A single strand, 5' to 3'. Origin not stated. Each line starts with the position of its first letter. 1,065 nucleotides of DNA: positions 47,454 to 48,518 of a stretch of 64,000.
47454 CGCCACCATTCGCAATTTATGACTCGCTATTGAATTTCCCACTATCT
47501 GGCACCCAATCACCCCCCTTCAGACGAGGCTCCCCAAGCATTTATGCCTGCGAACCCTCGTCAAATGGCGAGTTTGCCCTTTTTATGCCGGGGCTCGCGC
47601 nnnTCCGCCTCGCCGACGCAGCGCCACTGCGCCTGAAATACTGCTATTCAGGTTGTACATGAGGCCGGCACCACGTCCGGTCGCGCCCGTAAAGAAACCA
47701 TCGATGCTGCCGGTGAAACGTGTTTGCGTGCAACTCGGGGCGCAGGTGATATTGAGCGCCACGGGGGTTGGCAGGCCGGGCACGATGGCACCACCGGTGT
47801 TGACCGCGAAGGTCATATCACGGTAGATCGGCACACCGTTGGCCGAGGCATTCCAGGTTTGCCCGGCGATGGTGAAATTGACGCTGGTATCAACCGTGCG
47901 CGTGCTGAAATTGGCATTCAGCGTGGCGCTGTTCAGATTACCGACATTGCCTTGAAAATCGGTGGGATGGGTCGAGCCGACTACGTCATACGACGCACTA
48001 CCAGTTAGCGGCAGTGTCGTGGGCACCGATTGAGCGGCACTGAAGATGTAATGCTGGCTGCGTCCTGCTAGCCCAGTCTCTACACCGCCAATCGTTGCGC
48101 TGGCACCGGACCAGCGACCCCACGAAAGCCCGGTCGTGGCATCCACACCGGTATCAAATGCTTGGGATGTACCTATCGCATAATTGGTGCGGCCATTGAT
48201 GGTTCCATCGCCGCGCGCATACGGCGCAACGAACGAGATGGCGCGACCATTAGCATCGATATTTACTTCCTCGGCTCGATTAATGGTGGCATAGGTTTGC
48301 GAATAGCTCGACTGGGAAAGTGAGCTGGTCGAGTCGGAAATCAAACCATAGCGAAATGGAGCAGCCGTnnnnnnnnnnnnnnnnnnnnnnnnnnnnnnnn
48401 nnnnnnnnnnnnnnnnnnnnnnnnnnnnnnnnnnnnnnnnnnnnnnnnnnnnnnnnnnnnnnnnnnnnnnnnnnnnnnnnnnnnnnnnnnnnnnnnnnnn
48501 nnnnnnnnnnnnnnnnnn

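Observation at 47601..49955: FecR domain fused to an internally duplicated, bilobed TbpB-like region in a non-lipidated secreted protein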

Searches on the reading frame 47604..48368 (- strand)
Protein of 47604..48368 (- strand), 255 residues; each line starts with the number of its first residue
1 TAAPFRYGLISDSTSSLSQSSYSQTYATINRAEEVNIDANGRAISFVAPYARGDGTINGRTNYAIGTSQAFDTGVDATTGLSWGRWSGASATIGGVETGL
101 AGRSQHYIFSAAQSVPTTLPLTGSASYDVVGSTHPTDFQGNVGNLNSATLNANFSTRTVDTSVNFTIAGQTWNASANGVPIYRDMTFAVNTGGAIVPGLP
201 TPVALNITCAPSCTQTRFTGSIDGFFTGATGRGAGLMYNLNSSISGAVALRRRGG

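Call 43: search_protein_representatives(protein=window:47604-48368:-)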
Query: 255 residues. Proteins with E-value up to 0.001 (for the whole library): 571; up to 1e-10: 354; up to 1e-30: 63. The best 150 are listed.
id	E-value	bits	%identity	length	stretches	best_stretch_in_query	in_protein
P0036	2.2e-105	368.2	50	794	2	3-255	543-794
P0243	1.0e-83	297.2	48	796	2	3-255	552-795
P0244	1.1e-72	261.2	49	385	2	2-255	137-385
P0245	2.4e-72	260.0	46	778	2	3-255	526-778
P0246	4.7e-67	242.7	44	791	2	2-255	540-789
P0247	8.9e-65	235.2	37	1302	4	32-187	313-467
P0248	1.2e-64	234.8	64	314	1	42-237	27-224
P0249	2.9e-61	223.7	45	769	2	25-254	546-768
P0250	3.5e-61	223.5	38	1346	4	60-198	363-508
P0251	8.7e-60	218.9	50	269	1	3-255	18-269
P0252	9.3e-60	218.8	46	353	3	95-255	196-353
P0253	1.7e-58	214.7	39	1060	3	31-246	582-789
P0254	2.6e-55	204.2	35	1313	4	62-200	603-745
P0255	3.0e-53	197.5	35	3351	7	59-243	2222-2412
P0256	4.0e-53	197.1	35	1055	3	14-179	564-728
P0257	5.4e-48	180.3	38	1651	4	54-244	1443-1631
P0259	1.4e-46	175.7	35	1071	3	35-190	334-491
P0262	4.7e-44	167.4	37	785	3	26-204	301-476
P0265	6.5e-42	160.4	37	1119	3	27-249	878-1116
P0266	9.4e-41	156.6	33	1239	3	34-185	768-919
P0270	6.5e-39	150.6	37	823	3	4-241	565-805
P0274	6.9e-38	147.2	33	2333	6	27-243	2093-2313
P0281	2.1e-35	139.0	35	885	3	67-246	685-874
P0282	3.1e-35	138.5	40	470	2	45-242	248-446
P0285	1.5e-34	136.2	38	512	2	17-247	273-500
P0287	2.4e-34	135.6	39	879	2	71-244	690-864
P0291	4.5e-33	131.4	42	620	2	57-243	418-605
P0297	2.0e-32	129.3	36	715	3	64-253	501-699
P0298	3.4e-32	128.6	34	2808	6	30-243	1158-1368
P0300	6.2e-32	127.7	39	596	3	30-239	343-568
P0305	1.4e-30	123.3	43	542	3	56-243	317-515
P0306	1.5e-30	123.1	36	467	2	2-248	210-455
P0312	4.7e-30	121.5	40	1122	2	34-247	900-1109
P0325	2.0e-28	116.2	39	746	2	72-241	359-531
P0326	2.7e-28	115.8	39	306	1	30-245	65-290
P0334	1.4e-27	113.4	39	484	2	60-242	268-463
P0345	4.1e-26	108.6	40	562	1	28-248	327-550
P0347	4.9e-26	108.4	38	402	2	3-243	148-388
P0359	5.0e-24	101.8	33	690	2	1-243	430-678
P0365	1.6e-23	100.2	43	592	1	28-248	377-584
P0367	3.5e-23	99.0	47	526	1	33-249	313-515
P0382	1.4e-21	93.8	42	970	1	72-245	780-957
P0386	2.6e-21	92.9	38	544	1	26-247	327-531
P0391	4.9e-21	92.0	39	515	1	3-250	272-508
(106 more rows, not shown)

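Call 45: search_protein_families(library=pfam, alignment_id=A3, max_evalue=0.001)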
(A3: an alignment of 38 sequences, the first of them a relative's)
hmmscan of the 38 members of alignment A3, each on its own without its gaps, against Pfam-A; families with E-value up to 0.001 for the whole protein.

A. member 1, P0247 (1302 aa): 1 family
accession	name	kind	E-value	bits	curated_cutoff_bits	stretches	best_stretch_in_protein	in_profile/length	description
PF04773.18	FecR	-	5.4e-07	30.4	24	1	55-152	1-79/97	FecR protein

B. families by the number of members that match (of 38 scanned): 7 families
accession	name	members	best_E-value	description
PF04773.18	FecR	21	1.7e-10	FecR protein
PF01298.24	TbpB_B_D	1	4.9e-12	C-lobe and N-lobe beta barrels of Tf-binding protein B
PF14559.12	TPR_19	1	4.9e-09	Tetratricopeptide repeat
PF13432.12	TPR_16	1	5.9e-08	Tetratricopeptide repeat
PF24575.1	TPR_Slam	1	0.00014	Surface lipoprotein assembly modifier, N-terminal TPR repeats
PF07719.23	TPR_2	1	0.00056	Tetratricopeptide repeat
PF04575.19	SlipAM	1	0.00075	Surface lipoprotein assembly modifier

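Call 46: search_protein_families(library=pfam, proteins=[P0282, P0285, P0291, P0300, P0305, P0306, P0326, P0334, P0345, P0347], max_evalue=0.01)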
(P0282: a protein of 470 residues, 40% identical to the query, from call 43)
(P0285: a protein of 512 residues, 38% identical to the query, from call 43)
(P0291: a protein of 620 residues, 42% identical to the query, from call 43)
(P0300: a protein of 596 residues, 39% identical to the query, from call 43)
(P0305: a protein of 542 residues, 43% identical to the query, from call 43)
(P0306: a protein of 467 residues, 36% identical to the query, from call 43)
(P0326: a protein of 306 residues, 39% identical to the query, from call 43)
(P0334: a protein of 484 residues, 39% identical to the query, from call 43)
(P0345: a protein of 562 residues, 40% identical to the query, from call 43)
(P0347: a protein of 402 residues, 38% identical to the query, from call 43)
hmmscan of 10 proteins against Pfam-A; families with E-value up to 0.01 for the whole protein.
P0282 (470 aa): 0 families

P0285 (512 aa): 1 family
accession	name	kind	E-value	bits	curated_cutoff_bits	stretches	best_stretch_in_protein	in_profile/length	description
PF25627.1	Polyoma_VP2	-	0.0032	17.1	30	1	239-311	51-123/356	Polyomaviruses capsid protein VP2 family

P0291 (620 aa): 0 families

P0300 (596 aa): 0 families

P0305 (542 aa): 0 families

P0306 (467 aa): 0 families

P0326 (306 aa): 0 families

P0334 (484 aa): 0 families

P0345 (562 aa): 1 family
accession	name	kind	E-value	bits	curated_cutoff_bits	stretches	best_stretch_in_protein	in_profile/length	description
PF04773.18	FecR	-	2.8e-07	31.3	24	1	65-149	1-77/97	FecR protein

P0347 (402 aa): 1 family
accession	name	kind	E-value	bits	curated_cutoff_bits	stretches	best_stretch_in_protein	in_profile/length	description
PF01856.23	HP_OMP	-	0.004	17.7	21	0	34-73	57-96/154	Helicobacter outer membrane protein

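Call 47: search_protein_families(library=pfam, proteins=[P0325, P0365, P0367, P0382, P0386, P0391, P0262, P0359, P0297, P0270], max_evalue=0.01)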
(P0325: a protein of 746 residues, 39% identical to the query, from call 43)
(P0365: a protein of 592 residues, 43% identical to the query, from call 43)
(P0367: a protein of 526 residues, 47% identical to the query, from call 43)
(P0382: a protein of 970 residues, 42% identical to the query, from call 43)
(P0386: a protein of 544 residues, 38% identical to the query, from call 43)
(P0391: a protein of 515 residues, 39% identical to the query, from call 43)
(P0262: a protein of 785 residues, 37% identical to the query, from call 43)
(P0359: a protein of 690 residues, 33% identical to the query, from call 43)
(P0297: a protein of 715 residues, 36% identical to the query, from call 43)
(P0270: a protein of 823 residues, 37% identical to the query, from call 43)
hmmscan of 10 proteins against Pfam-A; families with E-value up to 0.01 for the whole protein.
P0325 (746 aa): 1 family
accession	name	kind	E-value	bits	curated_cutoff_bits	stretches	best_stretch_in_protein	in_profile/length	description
PF04773.18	FecR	-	0.0014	19.5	24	1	64-149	1-78/97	FecR protein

P0365 (592 aa): 1 family
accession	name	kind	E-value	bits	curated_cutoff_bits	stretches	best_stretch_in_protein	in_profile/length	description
PF04773.18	FecR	-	3.4e-06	27.8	24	0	179-243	42-96/97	FecR protein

P0367 (526 aa): 1 family
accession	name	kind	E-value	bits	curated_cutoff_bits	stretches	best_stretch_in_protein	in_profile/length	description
PF04773.18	FecR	-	4.2e-09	37.2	24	1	119-188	36-95/97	FecR protein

P0382 (970 aa): 1 family
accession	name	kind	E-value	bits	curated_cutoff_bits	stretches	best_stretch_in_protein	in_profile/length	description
PF04773.18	FecR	-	2.6e-06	28.2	24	1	69-149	3-76/97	FecR protein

P0386 (544 aa): 1 family
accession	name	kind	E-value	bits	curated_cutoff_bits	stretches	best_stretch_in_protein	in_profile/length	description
PF04773.18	FecR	-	1.7e-08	35.2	24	1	70-170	1-94/97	FecR protein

P0391 (515 aa): 1 family
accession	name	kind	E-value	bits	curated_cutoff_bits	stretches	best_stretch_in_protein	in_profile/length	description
PF04773.18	FecR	-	9.1e-09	36.1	24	1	59-184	1-96/97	FecR protein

P0262 (785 aa): 0 families

P0359 (690 aa): 0 families

P0297 (715 aa): 0 families

P0270 (823 aa): 0 families

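Call 52: search_dna_similar(query=window:47604-48368:-, collection=plasmids, mode=protein, max_evalue=0.001, max_rows=25)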
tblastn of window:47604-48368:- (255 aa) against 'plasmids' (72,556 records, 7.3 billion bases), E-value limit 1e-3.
No match.

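Call 56: search_protein_families(library=pfam, proteins=[P0266, P0281, P0253, P0256, P0259, P0265, P0287, P0312, P0250], max_evalue=0.01)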
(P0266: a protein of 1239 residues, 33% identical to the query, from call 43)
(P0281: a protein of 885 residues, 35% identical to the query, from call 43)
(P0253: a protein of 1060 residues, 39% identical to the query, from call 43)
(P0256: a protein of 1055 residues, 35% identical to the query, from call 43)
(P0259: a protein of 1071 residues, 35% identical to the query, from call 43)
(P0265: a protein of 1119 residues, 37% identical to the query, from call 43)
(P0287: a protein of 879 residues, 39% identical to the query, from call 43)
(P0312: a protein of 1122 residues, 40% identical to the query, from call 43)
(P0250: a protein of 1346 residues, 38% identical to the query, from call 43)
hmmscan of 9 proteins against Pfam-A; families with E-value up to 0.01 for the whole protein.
P0266 (1239 aa): 6 families
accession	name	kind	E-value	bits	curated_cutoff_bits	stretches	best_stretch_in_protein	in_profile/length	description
PF14559.12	TPR_19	-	4.9e-09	36.8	25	1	46-110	1-66/68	Tetratricopeptide repeat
PF13432.12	TPR_16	-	5.9e-08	33.4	32.7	1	40-101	1-62/65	Tetratricopeptide repeat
PF24575.1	TPR_Slam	-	0.00014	22.7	35.2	1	40-93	51-104/104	Surface lipoprotein assembly modifier, N-terminal TPR repeats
PF07719.23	TPR_2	-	0.00056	20.3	27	0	40-68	5-33/34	Tetratricopeptide repeat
PF04575.19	SlipAM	-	0.00075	19.6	22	1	337-412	208-288/288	Surface lipoprotein assembly modifier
PF13371.12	TPR_9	-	0.0017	18.7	35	1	51-111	10-70/73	Tetratricopeptide repeat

P0281 (885 aa): 0 families

P0253 (1060 aa): 1 family
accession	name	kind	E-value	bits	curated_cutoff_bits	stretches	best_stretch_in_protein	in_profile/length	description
PF04773.18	FecR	-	1.6e-07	32.1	24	1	62-158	2-80/97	FecR protein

P0256 (1055 aa): 1 family
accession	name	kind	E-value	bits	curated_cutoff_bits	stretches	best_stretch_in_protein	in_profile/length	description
PF04773.18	FecR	-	1.8e-05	25.5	24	1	60-156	1-79/97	FecR protein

P0259 (1071 aa): 1 family
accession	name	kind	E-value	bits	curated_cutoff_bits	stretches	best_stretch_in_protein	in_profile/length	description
PF04773.18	FecR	-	1.5e-08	35.4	24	1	66-163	1-80/97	FecR protein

P0265 (1119 aa): 1 family
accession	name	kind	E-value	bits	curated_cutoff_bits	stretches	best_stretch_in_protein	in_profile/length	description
PF04773.18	FecR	-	1.5e-08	35.4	24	1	62-147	1-78/97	FecR protein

P0287 (879 aa): 2 families
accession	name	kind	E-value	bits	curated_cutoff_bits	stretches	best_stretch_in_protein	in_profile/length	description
PF04773.18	FecR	-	1.7e-10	41.6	24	1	59-143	1-77/97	FecR protein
PF11765.13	Hyphal_reg_CWP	-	0.0052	16.1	28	1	773-843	19-89/328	Hyphally regulated cell wall protein N-terminal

P0312 (1122 aa): 1 family
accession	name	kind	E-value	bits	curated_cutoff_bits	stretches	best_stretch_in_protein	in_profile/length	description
PF04773.18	FecR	-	1.7e-08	35.2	24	1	61-146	1-78/97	FecR protein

P0250 (1346 aa): 1 family
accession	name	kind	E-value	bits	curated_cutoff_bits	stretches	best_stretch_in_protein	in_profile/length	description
PF04773.18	FecR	-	7.7e-08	33.1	24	1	58-154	1-80/97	FecR protein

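Call 58: search_protein_families(library=pfam, proteins=[P0255, P0298, P0274, P0254], max_evalue=0.01)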
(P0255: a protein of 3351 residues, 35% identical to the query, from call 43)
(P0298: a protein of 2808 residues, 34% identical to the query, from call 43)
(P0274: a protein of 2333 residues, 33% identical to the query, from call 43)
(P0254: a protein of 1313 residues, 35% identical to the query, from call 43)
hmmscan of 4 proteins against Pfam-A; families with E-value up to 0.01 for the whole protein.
P0255 (3351 aa): 1 family
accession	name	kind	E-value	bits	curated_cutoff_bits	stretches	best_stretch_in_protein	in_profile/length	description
PF04773.18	FecR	-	5.3e-07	30.4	24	1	60-144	1-77/97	FecR protein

P0298 (2808 aa): 2 families
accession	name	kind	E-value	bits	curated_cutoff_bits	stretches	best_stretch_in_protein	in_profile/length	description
PF01298.24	TbpB_B_D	-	4.9e-12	46.9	26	1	2390-2526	1-125/126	C-lobe and N-lobe beta barrels of Tf-binding protein B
PF04773.18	FecR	-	6.6e-08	33.3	24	1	86-170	1-77/97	FecR protein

P0274 (2333 aa): 1 family
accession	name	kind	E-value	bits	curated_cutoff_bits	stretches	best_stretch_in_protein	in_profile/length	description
PF04773.18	FecR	-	9.5e-08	32.8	24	1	44-129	1-78/97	FecR protein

P0254 (1313 aa): 1 family
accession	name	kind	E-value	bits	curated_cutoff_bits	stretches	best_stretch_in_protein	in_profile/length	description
PF04773.18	FecR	-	1.3e-08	35.6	24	1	57-154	1-80/97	FecR protein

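Call 85: find_homologous_proteins(query=P0257, region=1-1651, max_evalue=1e-10)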
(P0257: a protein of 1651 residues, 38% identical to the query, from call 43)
Query P0257, residues 1-1651 (1651 aa): 67 proteins with E <= 1e-10 among 8000 candidates.
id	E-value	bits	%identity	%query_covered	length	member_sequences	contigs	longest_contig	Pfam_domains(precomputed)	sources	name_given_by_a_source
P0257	0.0e+0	3557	100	100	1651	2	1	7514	-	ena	-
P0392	0.0e+0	1341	70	38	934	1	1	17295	PF04773.19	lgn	-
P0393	0.0e+0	1315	64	13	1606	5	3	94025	PF04773.19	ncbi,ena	-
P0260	0.0e+0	1302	47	100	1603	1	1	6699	PF04773.19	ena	-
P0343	0.0e+0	1207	64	38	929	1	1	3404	-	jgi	jgi:hypothetical protein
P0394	0.0e+0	1198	43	9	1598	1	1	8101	PF04773.19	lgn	-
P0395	4.1e-270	918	43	79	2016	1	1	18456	PF04773.19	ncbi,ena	-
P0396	5.6e-258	878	41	79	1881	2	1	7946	PF04773.19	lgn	-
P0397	3.8e-254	865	44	79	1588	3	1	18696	-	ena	-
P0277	2.0e-250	853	40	79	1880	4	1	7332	PF04773.19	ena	-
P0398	1.0e-243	830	44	74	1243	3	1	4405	-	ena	-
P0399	2.6e-241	822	29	17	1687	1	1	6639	-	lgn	-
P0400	8.3e-188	645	42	38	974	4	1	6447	PF04773.19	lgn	-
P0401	1.3e-187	644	37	77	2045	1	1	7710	-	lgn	-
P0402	2.1e-186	640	35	98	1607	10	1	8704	PF04773.19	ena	-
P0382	2.3e-154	534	40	33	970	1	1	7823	PF04773.19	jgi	-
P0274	1.8e-100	356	29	34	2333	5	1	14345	PF04773.19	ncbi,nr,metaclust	ncbi:MAG: hypothetical protein A3J49_16235 [Gallionellales bacterium RIFCSPHIGHO2_02_FULL_57_16]|nr:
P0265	1.2e-76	277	28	34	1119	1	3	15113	PF04773.19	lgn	-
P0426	5.3e-76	274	30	77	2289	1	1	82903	PF04773.19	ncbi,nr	ncbi:MAG: hypothetical protein Q8K18_16985 [Burkholderiales bacterium]|nr:hypothetical protein [Burk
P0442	2.7e-47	179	31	30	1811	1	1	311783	PF04773.19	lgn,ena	-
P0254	5.7e-47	178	39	7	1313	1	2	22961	PF04773.19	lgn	-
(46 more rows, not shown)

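Call 86: find_encoding_contigs(protein=P0426, flank=6000, max_places=1)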
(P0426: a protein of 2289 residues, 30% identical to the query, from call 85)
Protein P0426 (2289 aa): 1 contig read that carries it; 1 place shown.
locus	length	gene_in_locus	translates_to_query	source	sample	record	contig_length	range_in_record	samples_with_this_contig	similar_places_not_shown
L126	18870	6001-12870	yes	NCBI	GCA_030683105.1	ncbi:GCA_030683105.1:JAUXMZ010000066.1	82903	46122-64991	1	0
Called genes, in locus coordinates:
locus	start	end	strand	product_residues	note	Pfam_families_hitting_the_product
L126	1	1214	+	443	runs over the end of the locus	PF14559:TPR_19 (weak), PF04575:SlipAM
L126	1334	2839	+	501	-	PF04773:FecR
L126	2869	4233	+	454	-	PF27533:CapK_C (weak)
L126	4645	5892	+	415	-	PF00515:TPR_1 (faint), PF07719:TPR_2 (faint), PF07721:TPR_4 (faint), PF16918:PknG_TPR (weak), PF13371:TPR_9, PF13432:TPR_16 (weak), PF14559:TPR_19, PF04575:SlipAM, +2 more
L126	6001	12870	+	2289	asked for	PF04773:FecR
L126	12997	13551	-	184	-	PF00186:DHFR_1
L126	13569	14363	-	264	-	PF00303:Thymidylat_synt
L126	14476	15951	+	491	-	PF00883:Peptidase_M17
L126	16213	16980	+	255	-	PF07277:SapC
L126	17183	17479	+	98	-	PF12840:HTH_20, PF01022:HTH_5, PF21248:SoFic-like_C (weak)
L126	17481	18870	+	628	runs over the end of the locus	PF07690:MFS_1, PF05977:MFS_3, PF01553:Acyltransferase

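Call 87: find_encoding_contigs(protein=P0442, flank=6000, max_places=1)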
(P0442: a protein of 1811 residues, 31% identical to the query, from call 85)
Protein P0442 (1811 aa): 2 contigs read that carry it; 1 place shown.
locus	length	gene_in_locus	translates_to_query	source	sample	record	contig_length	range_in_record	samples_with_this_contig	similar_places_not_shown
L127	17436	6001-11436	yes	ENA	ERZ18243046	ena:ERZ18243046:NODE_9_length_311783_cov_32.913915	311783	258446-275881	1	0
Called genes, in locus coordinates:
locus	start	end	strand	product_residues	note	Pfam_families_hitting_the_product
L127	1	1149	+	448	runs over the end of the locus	PF01743:PolyA_pol, PF12627:PolyA_pol_RNAbd, PF12626:PolyA_pol_arg_C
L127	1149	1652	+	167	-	PF01288:HPPK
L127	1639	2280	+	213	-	PF13401:AAA_22 (faint), PF01712:dNK, PF02223:Thymidylate_kin, PF13238:AAA_18, PF13671:AAA_33 (weak)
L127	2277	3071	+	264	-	PF02548:Pantoate_transf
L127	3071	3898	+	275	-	PF02569:Pantoate_ligase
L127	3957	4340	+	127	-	PF02261:Asp_decarbox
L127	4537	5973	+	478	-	PF12895:ANAPC3 (faint), PF07719:TPR_2 (faint), PF07721:TPR_4 (faint), PF13174:TPR_6 (faint), PF13371:TPR_9 (weak), PF13432:TPR_16 (weak), PF14559:TPR_19, PF04575:SlipAM, +1 more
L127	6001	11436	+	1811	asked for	PF04773:FecR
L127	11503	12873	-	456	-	PF00206:Lyase_1, PF08328:ASL_C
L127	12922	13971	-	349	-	PF21088:MS_channel_1st, PF00924:MS_channel_2nd, PF21082:MS_channel_3rd, PF24956:Msl2-3_C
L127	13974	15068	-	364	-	PF02540:NAD_synthase (weak), PF03054:tRNA_Me_trans, PF20259:tRNA_Me_trans_M, PF20258:tRNA_Me_trans_C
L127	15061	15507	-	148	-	PF00293:NUDIX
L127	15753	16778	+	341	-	PF02547:Queuosine_synth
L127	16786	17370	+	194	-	PF04336:ACP_PD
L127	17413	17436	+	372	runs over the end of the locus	PF01702:TGT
